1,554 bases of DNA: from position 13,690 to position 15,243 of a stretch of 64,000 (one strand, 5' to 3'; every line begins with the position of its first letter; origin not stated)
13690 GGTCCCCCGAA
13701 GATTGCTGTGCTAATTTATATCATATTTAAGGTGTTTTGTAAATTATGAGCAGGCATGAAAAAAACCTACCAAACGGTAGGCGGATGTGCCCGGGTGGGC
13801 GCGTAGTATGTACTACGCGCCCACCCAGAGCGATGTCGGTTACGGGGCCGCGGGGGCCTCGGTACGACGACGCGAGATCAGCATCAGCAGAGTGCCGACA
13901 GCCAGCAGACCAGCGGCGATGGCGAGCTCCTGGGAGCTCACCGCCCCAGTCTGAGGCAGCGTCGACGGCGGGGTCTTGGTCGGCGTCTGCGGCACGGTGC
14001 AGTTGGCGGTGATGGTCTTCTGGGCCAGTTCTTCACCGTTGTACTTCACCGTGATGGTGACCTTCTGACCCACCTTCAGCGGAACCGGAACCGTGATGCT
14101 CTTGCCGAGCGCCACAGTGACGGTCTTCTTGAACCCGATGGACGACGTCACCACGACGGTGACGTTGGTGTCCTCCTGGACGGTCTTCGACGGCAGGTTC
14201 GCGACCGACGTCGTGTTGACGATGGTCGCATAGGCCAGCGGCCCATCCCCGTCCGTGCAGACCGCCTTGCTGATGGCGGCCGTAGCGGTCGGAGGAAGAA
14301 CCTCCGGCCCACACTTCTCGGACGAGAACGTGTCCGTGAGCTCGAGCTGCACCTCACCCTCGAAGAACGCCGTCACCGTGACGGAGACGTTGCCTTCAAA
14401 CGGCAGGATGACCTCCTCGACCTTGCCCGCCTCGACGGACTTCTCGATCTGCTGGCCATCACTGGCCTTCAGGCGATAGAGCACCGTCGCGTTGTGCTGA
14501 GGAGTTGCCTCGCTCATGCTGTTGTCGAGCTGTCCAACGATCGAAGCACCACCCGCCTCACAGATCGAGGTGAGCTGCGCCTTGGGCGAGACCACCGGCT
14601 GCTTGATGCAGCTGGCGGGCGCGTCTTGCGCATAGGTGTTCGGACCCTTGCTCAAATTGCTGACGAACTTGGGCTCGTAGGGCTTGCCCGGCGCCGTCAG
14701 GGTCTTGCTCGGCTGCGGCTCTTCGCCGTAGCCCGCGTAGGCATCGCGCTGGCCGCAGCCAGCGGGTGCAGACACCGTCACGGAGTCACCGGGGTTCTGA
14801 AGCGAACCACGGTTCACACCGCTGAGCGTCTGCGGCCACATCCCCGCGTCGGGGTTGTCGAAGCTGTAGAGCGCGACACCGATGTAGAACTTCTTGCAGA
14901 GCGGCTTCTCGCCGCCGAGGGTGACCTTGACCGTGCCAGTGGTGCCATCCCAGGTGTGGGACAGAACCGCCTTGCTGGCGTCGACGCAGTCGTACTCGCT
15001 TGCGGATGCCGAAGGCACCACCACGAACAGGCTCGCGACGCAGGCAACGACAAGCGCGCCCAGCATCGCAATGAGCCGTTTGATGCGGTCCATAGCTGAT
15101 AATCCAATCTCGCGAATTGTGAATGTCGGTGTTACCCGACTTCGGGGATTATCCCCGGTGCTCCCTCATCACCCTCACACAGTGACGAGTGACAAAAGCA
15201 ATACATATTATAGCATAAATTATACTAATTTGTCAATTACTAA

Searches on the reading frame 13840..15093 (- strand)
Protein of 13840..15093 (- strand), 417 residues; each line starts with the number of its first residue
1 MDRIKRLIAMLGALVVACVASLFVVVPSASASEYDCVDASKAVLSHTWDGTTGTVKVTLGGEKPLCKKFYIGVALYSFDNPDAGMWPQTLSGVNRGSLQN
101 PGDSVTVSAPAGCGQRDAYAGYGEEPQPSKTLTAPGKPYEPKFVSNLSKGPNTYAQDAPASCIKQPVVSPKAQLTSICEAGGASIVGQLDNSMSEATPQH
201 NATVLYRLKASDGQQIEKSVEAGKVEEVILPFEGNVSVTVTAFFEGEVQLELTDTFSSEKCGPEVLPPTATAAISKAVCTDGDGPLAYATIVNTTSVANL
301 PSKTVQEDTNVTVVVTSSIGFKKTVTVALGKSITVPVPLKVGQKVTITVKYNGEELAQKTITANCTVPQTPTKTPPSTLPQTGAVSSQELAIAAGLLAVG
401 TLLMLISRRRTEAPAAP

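Call 8: search_protein_families(library=pfam, proteins=[window:13840-15093:-], max_evalue=0.01)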
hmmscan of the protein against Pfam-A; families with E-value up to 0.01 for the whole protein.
window:13840-15093:- (417 aa): 1 family
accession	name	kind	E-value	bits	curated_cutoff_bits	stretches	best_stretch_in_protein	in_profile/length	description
PF00746.26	Gram_pos_anchor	-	1.7e-05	25.1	20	1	373-412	3-42/43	LPXTG cell wall anchor motif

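Call 11: find_encoding_contigs(protein=window:13840-15093:-, flank=6000, max_places=10)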
Protein window:13840-15093:- (417 aa): no gene with exactly this product is on record in the collection.

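Call 12: find_homologous_proteins(query=window:13840-15093:-, max_evalue=0.001)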
Query window:13840-15093:- (417 aa): 2 proteins with E <= 0.001 among 8000 candidates.
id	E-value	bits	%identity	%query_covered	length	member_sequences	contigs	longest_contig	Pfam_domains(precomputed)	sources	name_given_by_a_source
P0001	5.6e-268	906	100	100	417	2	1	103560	PF00746.27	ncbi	-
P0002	1.5e-84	302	44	91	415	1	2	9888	-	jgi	jgi:hypothetical protein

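Call 14: find_encoding_contigs(protein=P0001, flank=10000, max_places=10)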
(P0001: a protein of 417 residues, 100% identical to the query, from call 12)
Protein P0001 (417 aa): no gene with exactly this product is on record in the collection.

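Call 15: find_encoding_contigs(protein=P0002, flank=10000, max_places=10)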
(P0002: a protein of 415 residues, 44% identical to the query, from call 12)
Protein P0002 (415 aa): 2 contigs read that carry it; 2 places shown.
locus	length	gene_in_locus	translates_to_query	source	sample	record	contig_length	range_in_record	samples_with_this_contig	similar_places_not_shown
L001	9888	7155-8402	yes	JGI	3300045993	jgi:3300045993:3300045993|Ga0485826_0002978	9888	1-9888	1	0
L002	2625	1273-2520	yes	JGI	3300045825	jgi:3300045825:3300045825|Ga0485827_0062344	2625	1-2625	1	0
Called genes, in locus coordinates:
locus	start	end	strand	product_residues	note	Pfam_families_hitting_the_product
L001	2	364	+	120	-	?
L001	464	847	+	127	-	PF01250:Ribosomal_S6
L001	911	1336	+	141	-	PF00436:SSB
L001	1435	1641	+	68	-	PF01084:Ribosomal_S18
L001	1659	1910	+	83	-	-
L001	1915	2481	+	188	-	PF08207:EFP_N, PF01132:EFP, PF09285:Elong-fact-P_C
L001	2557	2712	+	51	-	-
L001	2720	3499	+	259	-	PF01479:S4, PF01728:FtsJ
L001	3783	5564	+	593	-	-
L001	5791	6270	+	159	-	-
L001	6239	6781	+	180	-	-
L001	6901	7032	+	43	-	-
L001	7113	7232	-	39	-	-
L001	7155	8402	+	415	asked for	-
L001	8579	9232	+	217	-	-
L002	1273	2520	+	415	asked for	-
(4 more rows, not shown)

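Call 37: find_related_loci(query=A3, collection=metagenome_contigs, flank=6000)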
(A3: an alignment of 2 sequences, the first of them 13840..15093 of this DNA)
Query A3 (417 aa) in metagenome_contigs; peptide patterns used: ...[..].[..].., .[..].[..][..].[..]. (x = any residue, [..] = any of these).
170 stretches matched a pattern, but none encodes a relative of the query by tblastn (E <= 1e-3).

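Call 38: find_homologous_proteins(query=A3, max_evalue=0.001)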
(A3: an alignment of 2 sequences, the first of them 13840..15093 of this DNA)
Query A3 (2 sequences) (417 aa, profile of the alignment): 2 proteins with E <= 0.001 among 8000 candidates.
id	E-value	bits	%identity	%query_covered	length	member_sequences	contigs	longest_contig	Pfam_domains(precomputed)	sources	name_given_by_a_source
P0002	1.4e-244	830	44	91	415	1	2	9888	-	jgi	jgi:hypothetical protein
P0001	2.1e-237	806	100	100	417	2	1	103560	PF00746.27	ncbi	-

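Call 58: search_protein_representatives(protein=window:13840-15093:-)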
Query: 417 residues. Proteins with E-value up to 0.001 (for the whole library): 93; up to 1e-10: 30; up to 1e-30: 5. The best 93 are listed.
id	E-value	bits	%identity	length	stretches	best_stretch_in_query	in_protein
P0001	1.8e-268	906.1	100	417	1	1-417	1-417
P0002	4.6e-85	302.3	46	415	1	5-403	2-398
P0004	4.1e-78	279.4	46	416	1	6-411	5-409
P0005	1.3e-67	244.9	43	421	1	1-403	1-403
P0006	1.1e-53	199.1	41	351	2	8-307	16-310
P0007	1.1e-30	123.4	46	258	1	2-198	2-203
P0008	9.5e-29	116.9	41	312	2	35-171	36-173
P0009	2.5e-26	109.0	38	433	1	7-415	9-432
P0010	3.2e-25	105.3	37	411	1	5-191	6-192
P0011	8.5e-24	100.6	43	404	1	10-191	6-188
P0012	2.1e-20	89.5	47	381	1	26-171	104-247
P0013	6.6e-19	84.5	39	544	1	31-181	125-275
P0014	5.4e-18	81.5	32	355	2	16-165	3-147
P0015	9.8e-18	80.7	43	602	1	34-169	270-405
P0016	7.4e-16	74.5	39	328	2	8-165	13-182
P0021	2.1e-14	69.7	33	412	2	162-411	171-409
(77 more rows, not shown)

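Call 60: list_cluster_members(proteins=[P0004, P0005, P0006, P0007, P0008, P0009, P0010, P0011, P0012, P0013])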
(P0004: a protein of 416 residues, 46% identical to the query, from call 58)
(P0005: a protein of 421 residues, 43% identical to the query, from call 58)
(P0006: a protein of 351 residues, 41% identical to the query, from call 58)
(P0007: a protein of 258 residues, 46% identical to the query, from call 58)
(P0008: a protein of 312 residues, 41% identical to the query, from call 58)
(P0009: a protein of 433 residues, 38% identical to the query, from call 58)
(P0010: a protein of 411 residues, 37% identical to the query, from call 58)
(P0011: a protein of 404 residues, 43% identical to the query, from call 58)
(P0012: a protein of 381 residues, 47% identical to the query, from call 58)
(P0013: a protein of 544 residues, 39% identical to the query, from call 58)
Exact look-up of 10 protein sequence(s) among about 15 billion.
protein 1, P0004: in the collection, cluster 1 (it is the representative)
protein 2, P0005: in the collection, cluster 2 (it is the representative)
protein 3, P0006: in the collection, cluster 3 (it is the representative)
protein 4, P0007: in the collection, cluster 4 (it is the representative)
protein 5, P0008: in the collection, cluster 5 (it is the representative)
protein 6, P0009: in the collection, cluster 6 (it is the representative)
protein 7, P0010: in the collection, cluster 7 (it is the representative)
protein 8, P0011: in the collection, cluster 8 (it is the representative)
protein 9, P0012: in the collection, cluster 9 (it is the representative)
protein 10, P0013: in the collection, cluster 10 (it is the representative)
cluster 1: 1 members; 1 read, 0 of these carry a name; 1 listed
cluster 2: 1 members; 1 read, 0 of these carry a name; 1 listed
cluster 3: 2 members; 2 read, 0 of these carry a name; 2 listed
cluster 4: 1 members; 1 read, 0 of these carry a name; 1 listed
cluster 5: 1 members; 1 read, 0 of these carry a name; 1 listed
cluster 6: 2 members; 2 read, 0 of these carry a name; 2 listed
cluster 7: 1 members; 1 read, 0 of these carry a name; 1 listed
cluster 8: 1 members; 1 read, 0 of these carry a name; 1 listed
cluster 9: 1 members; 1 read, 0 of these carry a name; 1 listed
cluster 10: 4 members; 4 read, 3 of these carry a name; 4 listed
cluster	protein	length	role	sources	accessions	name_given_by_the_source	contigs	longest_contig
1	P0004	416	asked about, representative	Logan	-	-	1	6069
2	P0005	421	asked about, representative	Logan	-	-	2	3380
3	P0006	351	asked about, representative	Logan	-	-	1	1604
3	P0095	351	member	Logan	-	-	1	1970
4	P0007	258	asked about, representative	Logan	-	-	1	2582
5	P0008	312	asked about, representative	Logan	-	-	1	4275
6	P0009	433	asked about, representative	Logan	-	-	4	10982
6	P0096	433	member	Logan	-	-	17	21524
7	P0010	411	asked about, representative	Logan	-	-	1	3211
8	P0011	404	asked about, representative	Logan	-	-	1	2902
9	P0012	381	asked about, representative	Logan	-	-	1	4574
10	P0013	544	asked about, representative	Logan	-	-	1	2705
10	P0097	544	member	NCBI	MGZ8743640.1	MAG: hypothetical protein ACXWXO_12045 [Nocardioides sp.]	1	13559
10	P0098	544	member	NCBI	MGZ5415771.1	MAG: hypothetical protein ACXWDI_01210 [Nocardioides sp.]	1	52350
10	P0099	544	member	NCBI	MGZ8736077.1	MAG: hypothetical protein ACXWW7_02825 [Nocardioides sp.]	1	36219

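Call 61: find_encoding_contigs(protein=P0004, flank=6000, max_places=4)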
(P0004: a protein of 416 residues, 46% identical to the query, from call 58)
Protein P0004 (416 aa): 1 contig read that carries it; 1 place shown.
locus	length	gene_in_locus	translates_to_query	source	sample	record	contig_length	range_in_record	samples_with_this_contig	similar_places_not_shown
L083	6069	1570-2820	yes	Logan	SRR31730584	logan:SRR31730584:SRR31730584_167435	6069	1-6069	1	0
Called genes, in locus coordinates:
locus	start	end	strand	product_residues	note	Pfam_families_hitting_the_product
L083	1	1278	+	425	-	?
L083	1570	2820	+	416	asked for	-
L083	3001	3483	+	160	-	-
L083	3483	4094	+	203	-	-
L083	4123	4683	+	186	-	-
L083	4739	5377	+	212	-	-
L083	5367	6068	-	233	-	?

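Call 62: find_encoding_contigs(protein=P0096, flank=8000, max_places=6)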
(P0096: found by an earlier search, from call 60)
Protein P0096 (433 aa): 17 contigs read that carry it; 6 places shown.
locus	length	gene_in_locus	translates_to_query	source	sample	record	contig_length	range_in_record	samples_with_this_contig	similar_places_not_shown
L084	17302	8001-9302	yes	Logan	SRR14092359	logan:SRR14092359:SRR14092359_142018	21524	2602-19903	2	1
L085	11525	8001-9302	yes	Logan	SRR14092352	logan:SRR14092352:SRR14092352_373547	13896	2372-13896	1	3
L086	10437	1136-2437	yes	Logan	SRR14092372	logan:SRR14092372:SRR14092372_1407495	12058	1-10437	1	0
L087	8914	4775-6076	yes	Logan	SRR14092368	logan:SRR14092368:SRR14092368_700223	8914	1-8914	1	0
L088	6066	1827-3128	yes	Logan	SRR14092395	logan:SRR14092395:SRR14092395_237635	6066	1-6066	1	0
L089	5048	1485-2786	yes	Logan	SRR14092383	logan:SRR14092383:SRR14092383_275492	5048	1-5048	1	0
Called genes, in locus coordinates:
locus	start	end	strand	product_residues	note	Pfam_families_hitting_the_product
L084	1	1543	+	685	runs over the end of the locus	PF23023:Anti-Pycsar_Apyc1 (faint), PF00753:Lactamase_B, PF12706:Lactamase_B_2 (weak), PF22505:RNase_J_b_CASP, PF07521:RMMBL (weak), PF17770:RNase_J_C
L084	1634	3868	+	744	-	PF13491:FtsK_4TM, PF17854:FtsK_alpha, PF01580:FtsK_SpoIIIE, PF09397:FtsK_gamma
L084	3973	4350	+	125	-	PF01250:Ribosomal_S6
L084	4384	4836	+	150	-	PF00436:SSB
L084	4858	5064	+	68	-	PF01084:Ribosomal_S18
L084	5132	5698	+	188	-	PF08207:EFP_N, PF01132:EFP, PF09285:Elong-fact-P_C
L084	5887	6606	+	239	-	PF01479:S4, PF01728:FtsJ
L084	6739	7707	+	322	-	-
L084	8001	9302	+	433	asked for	-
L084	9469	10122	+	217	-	-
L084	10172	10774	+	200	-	-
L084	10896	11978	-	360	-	PF01926:MMR_HSR1, PF02421:FeoB_N, PF06071:YchF-GTPase_C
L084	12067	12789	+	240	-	-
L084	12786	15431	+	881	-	-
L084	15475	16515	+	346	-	PF25216:Volactin (faint), PF11104:PilM_2, PF06723:MreB_Mbl (faint), PF14450:FtsA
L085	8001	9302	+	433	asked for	-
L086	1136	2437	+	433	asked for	-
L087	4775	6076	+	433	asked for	-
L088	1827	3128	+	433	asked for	-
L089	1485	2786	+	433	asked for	-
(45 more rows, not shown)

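Call 64: find_encoding_contigs(protein=P0005, flank=5000, max_places=3)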
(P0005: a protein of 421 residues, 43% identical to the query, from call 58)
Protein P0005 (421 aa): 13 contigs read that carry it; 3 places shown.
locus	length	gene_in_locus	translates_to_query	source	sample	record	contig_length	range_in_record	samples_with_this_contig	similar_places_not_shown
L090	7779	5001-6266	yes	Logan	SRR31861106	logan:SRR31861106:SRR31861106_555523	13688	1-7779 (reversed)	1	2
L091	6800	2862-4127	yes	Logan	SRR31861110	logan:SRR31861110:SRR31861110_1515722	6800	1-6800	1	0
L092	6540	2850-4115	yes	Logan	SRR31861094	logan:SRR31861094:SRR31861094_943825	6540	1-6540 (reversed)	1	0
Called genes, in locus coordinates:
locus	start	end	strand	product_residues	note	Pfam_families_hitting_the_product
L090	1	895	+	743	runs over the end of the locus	PF13491:FtsK_4TM, PF17854:FtsK_alpha, PF01580:FtsK_SpoIIIE, PF09397:FtsK_gamma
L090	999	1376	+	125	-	PF01250:Ribosomal_S6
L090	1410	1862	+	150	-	PF00436:SSB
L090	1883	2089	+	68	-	PF01084:Ribosomal_S18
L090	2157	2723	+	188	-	PF08207:EFP_N, PF01132:EFP, PF09285:Elong-fact-P_C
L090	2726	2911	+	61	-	-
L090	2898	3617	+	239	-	PF01479:S4, PF01728:FtsJ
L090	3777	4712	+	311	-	-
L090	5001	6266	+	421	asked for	-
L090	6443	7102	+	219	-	-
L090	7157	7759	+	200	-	-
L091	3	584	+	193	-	?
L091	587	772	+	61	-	-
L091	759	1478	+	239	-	PF01479:S4, PF01728:FtsJ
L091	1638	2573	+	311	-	-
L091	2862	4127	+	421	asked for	-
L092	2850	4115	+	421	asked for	-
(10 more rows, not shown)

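Call 65: find_encoding_contigs(protein=P0006, flank=5000, max_places=3)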
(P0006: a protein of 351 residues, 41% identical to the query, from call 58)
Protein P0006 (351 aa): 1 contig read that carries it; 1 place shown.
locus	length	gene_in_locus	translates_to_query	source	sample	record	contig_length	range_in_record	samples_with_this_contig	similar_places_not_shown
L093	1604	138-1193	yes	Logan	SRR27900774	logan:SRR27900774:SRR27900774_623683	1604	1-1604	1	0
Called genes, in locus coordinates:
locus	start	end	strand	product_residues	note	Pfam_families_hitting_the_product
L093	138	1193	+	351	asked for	-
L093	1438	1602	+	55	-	?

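Call 66: find_encoding_contigs(protein=P0010, flank=5000, max_places=3)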
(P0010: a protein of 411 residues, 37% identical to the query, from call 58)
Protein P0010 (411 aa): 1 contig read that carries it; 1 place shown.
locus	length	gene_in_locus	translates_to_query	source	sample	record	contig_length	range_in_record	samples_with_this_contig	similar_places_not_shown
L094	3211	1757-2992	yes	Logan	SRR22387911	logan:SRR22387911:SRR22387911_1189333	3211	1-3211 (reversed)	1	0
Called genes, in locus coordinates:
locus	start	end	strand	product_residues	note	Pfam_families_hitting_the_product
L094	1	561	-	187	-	?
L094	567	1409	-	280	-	-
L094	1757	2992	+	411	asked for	-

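Call 67: find_encoding_contigs(protein=P0007, flank=5000, max_places=3)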
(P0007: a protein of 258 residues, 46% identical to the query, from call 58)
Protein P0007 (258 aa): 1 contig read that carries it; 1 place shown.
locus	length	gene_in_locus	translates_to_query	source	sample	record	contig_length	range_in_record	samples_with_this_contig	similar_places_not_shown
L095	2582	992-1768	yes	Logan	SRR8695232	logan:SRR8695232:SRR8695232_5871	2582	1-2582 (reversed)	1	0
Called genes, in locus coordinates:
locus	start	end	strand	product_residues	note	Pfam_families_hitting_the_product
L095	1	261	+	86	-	?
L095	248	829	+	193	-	PF18306:LDcluster4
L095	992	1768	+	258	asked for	-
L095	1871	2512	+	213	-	-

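Call 70: find_encoding_contigs(protein=P0095, flank=5000, max_places=3)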
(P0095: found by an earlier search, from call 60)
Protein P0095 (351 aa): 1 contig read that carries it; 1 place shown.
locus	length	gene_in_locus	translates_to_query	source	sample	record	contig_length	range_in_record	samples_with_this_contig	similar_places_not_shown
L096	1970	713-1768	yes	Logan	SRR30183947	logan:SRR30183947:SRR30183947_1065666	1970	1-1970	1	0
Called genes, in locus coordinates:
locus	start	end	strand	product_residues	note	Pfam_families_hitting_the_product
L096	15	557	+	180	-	-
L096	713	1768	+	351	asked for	-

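Call 89: find_encoding_contigs(protein=P0021, flank=6000, max_places=4)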
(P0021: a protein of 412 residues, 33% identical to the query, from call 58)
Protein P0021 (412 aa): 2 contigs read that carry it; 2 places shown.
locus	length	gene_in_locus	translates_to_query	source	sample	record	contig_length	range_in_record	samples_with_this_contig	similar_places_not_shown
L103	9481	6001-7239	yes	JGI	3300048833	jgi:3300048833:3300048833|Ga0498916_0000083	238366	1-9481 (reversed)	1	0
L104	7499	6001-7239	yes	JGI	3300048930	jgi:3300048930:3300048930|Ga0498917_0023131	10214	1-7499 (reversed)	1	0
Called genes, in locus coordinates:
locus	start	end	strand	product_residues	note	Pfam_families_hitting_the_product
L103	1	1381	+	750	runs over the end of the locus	PF13491:FtsK_4TM, PF17854:FtsK_alpha, PF01580:FtsK_SpoIIIE, PF01935:DUF87 (weak), PF09397:FtsK_gamma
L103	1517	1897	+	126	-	PF01250:Ribosomal_S6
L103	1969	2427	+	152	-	PF00436:SSB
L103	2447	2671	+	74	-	PF01084:Ribosomal_S18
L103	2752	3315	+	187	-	PF08207:EFP_N, PF01132:EFP, PF09285:Elong-fact-P_C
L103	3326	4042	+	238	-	PF01479:S4, PF01728:FtsJ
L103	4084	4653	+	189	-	-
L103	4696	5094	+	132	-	-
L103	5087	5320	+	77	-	-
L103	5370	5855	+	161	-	-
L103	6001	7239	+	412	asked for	-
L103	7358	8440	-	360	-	PF01926:MMR_HSR1, PF02421:FeoB_N, PF06071:YchF-GTPase_C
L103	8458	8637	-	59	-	-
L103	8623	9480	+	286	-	?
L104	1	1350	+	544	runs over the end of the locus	PF02492:cobW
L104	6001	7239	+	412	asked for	-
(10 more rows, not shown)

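Call 105: search_solved_structures(query=A6, max_evalue=0.01)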
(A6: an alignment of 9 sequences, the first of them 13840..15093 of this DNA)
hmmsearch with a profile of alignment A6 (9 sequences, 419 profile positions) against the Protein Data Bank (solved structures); distinct sequences matched with E-value up to 0.01: 0.
